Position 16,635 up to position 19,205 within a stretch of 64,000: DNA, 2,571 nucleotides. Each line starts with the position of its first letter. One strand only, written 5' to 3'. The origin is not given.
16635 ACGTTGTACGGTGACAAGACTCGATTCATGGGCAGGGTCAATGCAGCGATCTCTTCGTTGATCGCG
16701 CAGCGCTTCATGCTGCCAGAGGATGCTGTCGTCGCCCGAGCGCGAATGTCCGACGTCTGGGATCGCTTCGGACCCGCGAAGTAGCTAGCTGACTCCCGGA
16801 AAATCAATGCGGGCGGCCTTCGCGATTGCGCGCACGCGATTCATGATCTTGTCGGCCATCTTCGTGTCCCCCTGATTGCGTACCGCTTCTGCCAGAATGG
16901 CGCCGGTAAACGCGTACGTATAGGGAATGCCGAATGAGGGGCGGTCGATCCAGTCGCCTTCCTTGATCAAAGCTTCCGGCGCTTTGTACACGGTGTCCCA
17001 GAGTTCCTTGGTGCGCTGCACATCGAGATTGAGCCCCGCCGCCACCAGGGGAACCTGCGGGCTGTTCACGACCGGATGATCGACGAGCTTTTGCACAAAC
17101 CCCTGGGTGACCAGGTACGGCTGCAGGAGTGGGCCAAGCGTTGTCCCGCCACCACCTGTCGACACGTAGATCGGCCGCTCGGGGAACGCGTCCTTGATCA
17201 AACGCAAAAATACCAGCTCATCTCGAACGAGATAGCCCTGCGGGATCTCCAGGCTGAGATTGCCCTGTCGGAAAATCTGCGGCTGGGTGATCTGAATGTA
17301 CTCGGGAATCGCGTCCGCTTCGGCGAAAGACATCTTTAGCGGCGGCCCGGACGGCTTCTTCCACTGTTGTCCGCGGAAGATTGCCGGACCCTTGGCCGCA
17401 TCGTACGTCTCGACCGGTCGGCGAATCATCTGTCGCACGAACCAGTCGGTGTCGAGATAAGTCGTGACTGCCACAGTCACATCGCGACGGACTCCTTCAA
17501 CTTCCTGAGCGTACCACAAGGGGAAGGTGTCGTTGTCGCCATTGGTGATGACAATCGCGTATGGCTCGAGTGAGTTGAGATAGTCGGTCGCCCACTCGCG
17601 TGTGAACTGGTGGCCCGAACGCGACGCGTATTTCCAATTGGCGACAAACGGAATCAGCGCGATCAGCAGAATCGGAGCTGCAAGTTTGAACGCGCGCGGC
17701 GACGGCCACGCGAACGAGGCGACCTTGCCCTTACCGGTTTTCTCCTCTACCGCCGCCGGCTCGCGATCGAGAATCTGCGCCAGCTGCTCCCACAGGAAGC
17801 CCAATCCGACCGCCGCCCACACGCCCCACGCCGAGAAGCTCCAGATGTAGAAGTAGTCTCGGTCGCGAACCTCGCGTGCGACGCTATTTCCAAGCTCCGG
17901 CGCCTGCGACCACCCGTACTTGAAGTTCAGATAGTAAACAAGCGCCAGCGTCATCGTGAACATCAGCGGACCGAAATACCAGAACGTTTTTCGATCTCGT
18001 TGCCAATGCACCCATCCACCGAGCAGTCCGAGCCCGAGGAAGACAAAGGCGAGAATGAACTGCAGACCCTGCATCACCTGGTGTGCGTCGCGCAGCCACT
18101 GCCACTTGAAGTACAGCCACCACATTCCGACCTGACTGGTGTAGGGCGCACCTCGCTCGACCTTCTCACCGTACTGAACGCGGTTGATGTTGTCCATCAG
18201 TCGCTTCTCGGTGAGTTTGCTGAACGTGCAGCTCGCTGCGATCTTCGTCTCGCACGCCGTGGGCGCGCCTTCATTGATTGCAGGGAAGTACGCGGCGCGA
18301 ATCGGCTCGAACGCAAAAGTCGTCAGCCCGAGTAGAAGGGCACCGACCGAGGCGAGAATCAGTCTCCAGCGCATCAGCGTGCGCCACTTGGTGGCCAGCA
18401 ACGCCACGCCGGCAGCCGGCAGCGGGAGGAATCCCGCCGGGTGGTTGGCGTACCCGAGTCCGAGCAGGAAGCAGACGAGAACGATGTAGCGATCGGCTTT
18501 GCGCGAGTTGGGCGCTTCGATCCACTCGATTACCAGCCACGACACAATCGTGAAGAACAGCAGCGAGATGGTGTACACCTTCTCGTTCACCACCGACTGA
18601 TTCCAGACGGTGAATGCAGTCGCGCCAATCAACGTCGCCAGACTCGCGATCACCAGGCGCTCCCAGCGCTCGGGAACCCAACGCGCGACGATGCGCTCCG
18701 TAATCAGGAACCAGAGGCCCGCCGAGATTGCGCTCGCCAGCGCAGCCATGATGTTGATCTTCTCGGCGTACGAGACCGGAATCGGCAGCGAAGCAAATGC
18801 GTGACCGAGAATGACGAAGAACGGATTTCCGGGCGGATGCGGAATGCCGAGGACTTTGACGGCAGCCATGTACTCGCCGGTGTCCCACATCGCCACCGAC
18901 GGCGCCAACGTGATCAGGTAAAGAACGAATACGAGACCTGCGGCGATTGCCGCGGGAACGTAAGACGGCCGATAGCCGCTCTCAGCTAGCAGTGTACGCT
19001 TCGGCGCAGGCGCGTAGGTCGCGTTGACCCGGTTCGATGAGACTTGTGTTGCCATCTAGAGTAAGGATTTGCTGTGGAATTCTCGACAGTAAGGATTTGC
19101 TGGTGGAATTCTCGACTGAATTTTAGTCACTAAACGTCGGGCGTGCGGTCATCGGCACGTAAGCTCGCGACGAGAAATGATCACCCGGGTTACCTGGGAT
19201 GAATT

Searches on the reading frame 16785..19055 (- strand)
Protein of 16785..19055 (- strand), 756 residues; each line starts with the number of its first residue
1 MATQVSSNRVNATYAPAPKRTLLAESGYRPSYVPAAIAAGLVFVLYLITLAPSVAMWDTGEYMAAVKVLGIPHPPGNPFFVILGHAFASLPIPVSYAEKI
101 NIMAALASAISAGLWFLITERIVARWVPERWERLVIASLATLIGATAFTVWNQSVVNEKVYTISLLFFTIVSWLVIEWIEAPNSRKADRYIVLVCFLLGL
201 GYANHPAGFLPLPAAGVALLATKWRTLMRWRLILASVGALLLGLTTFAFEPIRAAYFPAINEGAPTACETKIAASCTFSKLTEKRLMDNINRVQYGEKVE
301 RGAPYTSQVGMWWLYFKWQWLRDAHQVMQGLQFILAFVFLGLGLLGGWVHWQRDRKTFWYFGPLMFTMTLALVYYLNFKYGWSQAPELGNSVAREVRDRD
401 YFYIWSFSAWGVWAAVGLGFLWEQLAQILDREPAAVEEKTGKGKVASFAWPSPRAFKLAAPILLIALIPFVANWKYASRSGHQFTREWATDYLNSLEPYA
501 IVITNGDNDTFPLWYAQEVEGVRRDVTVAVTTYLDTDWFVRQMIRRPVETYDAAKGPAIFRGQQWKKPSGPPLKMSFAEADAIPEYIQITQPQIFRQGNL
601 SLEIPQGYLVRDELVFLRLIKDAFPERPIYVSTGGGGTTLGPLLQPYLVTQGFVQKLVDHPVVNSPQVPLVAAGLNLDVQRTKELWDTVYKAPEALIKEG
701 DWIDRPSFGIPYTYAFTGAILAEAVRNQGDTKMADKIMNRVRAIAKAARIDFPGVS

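Call 25: search_protein_families(library=pfam, proteins=[window:16785-19055:-])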
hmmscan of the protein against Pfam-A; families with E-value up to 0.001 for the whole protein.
window:16785-19055:- (756 aa): 1 family
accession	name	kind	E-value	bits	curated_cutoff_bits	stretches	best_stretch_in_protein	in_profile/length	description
PF11028.14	TMEM260-like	-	4.5e-42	144.3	24.2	1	58-226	1-177/179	Protein O-mannosyl-transferase TMEM260-like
